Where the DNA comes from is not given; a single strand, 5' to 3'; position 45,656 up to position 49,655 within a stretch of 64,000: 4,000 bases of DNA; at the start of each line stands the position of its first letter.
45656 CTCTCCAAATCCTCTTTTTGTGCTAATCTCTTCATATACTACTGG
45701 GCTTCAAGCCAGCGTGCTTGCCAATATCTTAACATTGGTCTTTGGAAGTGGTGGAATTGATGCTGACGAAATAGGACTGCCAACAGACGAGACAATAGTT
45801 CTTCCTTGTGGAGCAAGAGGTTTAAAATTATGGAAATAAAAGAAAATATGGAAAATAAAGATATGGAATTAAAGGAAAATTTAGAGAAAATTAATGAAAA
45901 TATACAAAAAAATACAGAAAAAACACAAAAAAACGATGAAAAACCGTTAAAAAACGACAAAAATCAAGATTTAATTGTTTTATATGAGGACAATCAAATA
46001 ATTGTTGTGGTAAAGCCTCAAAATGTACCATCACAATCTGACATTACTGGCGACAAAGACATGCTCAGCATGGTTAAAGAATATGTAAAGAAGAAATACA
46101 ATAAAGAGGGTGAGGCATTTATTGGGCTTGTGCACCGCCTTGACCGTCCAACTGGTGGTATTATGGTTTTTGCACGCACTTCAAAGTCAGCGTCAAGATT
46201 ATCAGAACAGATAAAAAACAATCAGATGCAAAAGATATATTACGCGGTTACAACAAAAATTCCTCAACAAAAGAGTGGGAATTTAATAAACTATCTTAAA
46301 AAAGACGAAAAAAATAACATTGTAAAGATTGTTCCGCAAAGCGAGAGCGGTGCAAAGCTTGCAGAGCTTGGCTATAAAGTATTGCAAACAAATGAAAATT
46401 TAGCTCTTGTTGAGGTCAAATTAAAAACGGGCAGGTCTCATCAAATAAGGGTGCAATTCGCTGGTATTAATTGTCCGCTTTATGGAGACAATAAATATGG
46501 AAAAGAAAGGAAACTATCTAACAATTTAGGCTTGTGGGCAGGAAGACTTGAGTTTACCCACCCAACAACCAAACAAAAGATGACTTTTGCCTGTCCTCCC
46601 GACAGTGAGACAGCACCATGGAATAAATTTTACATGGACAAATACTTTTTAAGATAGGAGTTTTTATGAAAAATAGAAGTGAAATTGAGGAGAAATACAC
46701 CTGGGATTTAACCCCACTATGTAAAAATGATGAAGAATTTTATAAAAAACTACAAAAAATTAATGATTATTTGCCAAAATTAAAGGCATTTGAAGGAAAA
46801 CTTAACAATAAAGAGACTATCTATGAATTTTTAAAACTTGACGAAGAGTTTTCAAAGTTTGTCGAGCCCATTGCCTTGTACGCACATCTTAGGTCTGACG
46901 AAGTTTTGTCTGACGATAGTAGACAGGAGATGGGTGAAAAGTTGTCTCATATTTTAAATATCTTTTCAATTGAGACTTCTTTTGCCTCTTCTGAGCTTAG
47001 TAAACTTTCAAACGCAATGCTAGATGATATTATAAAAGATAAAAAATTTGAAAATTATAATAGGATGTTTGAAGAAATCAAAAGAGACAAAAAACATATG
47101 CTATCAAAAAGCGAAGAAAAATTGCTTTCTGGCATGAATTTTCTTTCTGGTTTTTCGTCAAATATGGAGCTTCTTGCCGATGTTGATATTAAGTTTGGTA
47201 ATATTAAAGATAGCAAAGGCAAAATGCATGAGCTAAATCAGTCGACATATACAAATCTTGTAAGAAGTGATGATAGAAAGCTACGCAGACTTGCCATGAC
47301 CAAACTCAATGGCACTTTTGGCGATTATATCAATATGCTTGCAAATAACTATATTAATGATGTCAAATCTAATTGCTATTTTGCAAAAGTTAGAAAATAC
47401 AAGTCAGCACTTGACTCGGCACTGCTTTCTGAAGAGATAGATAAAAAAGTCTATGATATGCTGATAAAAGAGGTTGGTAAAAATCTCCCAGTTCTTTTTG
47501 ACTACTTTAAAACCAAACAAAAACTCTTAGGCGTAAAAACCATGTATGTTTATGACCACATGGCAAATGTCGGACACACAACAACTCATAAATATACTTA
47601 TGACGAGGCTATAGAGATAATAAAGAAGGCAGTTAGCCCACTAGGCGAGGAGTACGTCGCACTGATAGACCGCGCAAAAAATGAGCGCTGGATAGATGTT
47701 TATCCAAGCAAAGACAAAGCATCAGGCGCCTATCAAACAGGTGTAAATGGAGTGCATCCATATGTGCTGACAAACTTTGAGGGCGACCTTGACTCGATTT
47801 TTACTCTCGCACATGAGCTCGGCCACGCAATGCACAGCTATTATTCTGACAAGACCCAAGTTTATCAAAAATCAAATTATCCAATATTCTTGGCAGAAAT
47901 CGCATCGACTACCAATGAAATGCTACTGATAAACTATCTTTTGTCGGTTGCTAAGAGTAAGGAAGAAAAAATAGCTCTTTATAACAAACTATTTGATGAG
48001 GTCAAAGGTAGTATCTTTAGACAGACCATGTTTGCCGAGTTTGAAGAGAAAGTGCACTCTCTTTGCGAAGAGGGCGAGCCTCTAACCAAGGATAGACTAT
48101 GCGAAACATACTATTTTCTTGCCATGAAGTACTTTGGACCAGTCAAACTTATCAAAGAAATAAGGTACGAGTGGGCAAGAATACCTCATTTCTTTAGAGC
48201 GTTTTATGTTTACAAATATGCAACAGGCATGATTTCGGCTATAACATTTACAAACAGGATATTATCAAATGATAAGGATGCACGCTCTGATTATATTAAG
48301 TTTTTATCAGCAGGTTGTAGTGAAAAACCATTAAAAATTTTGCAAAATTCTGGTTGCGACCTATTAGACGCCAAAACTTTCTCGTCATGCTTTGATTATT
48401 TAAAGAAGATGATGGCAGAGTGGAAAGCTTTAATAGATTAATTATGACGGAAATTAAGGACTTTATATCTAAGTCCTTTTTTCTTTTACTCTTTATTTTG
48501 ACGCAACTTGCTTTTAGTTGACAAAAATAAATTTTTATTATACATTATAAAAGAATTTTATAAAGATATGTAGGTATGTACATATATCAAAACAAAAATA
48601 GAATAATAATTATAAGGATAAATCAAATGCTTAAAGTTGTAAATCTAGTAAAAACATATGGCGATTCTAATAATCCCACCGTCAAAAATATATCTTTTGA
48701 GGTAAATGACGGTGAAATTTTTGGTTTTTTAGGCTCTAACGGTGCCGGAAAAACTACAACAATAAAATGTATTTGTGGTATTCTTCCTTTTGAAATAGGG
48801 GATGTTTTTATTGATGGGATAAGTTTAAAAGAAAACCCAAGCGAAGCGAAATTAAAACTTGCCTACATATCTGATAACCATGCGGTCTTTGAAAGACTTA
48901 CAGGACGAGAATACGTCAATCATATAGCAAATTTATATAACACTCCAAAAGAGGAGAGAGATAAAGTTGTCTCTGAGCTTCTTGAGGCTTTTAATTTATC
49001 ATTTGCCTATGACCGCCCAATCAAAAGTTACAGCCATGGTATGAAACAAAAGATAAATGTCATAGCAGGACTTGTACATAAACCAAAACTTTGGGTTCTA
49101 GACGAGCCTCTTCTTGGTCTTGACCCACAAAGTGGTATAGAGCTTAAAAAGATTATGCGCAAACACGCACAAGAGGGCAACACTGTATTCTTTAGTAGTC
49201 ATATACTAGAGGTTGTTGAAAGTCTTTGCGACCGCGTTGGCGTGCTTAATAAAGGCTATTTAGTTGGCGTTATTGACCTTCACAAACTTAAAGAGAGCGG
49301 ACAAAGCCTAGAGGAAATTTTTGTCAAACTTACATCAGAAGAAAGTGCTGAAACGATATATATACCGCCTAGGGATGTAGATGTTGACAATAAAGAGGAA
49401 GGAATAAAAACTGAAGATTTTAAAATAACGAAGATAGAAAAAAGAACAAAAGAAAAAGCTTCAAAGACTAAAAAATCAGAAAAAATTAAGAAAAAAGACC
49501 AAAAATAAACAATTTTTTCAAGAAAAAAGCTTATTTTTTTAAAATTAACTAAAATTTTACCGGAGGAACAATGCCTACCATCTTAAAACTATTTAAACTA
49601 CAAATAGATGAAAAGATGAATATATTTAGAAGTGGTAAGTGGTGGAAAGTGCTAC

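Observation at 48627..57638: Five-gene cluster: ABC ATPase, 534-aa fused permease and three large anchored extracytoplasmic proteins of unknown function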

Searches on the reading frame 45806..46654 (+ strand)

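Call 10: search_protein_families(library=pfam, proteins=[window:45806-46654:+], max_evalue=0.001)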
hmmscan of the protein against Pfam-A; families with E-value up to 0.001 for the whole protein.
window:45806-46654:+ (283 aa): 1 family
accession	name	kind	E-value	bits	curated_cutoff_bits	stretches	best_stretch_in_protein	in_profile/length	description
PF00849.27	PseudoU_synth_2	-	4.4e-32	111.9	26.8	1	65-219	2-151/152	RNA pseudouridylate synthase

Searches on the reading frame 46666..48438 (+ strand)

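Call 10: search_protein_families(library=pfam, proteins=[window:46666-48438:+], max_evalue=0.001)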
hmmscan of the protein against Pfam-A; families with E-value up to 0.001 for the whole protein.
window:46666-48438:+ (591 aa): 2 families
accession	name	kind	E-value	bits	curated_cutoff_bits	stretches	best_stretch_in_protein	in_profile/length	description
PF01432.26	Peptidase_M3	-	8.1e-63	213.8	27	1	199-573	3-452/457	Peptidase family M3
PF08439.15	Peptidase_M3_N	-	1.2e-10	41.8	25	1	110-177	1-70/70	Oligopeptidase F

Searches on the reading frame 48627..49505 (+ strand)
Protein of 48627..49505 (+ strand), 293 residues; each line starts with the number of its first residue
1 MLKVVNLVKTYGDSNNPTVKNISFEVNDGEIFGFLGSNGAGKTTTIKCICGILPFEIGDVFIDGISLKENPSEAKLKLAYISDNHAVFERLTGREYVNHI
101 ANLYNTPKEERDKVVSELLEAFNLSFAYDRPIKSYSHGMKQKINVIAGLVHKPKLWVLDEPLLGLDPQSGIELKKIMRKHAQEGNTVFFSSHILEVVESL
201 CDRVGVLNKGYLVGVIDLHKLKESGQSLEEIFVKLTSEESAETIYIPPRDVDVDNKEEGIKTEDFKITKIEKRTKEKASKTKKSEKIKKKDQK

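Call 7: search_protein_families(library=pfam, proteins=[window:48627-49505:+], max_evalue=0.1)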
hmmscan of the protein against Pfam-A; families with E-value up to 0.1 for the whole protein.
window:48627-49505:+ (293 aa): 3 families
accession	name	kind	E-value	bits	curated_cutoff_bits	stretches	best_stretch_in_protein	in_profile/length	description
PF00005.33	ABC_tran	-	1.8e-27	97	25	1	19-162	1-136/137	ABC transporter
PF13304.12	AAA_21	-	6.9e-10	39.9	27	1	110-197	220-303/304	AAA domain, putative AbiEii toxin, Type IV TA system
PF16007.11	DUF4777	-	0.044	14.5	34.4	0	91-121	20-50/66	Domain of unknown function (DUF4777)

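Call 9: search_protein_families(library=ncbifam, proteins=[window:48627-49505:+], max_evalue=0.1)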
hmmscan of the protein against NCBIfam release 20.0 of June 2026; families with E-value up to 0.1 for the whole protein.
window:48627-49505:+ (293 aa): 189 families (the best 25 are shown)
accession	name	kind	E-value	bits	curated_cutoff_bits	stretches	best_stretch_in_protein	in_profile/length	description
TIGR01188.1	drrA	subfamily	6.4e-61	206.3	312.45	1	9-285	1-266/302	daunorubicin resistance ABC transporter, ATP-binding protein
TIGR03522.1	GldA_ABC_ATP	equivalog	5.1e-49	167.3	402.6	1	2-238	3-235/301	gliding motility-associated ABC transporter ATP-binding subunit GldA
NF033858.1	ABC2_perm_RbbA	equivalog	5.3e-45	153.7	1050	1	6-271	271-529/909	ribosome-associated ATPase/putative transporter RbbA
TIGR03740.1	galliderm_ABC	subfamily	1.3e-43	149.3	309.75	1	2-236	1-222/223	lantibiotic protection ABC transporter ATP-binding subunit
TIGR04406.1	LPS_export_lptB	equivalog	5.5e-38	130.6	240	1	2-213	2-214/239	LPS export ABC transporter ATP-binding protein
TIGR01257.1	rim_protein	equivalog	9.7e-36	122.2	4012.85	1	2-222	1938-2158/2272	rim ABC transporter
NF047565.1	PSM_export_PmtA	equivalog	1.9e-34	119.3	350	1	14-214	12-208/282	phenol-soluble modulin export ABC transporter ATP-binding protein PmtA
NF040840.2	tungstate_WtpC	equivalog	2.7e-33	115.7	440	1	1-221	1-218/347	tungstate ABC transporter ATP-binding protein WtpC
NF010059.0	PRK13536.1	equivalog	6.5e-33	113.9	549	1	3-213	45-253/342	nodulation factor ABC transporter ATP-binding protein NodI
TIGR03864.1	PQQ_ABC_ATP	hypoth_equivalog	1.8e-32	112.7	302.25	1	2-236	2-236/236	ABC transporter, ATP-binding subunit, PQQ-dependent alcohol dehydrogenase system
NF010060.0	PRK13537.1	equivalog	3.3e-32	111.6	521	1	2-220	16-232/314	nodulation factor ABC transporter ATP-binding protein NodI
NF008144.0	PRK10895.1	equivalog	4.2e-32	111.5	381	1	2-214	4-217/241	LPS export ABC transporter ATP-binding protein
TIGR01288.1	nodI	equivalog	6.6e-31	107.4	424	1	3-212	6-213/303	nodulation factor ABC transporter ATP-binding protein NodI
NF010061.0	PRK13538.1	equivalog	7.2e-31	107.3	195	1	18-193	20-192/211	cytochrome c biogenesis heme-transporting ATPase CcmA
NF047568.1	PSM_export_PmtC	equivalog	2.9e-30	105.7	375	1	3-241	2-223/290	phenol-soluble modulin export ABC transporter ATP-binding protein PmtC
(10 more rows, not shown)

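Call 77: search_protein_families(library=padloc, proteins=[window:48627-49505:+], max_evalue=0.01)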
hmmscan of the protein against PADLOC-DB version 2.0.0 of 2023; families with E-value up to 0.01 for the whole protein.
window:48627-49505:+ (293 aa): 8 families
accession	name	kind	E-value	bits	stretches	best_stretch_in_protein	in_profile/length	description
PDLC04135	mad3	-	1.6e-21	75.3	2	101-223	236-358/374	mads_3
PDLC04140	mad8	-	1.4e-10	39.2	1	18-195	16-235/314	mads_8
PDLC02980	AriA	-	1.5e-07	29.7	1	118-197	221-303/304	-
PDLC02914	ATPase-Toprim_I-B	-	6.4e-06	23.6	1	21-80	17-46/443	-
PDLC04176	HEC-01A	-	0.00011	19.7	1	150-200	274-324/371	-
PDLC04175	HEC-01A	-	0.0029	14.7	0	152-197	268-312/363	-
PDLC04214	HEC-02A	-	0.0032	14.8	0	136-201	217-286/338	-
PDLC03878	NsnB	-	0.006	14.4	0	136-226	218-308/345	-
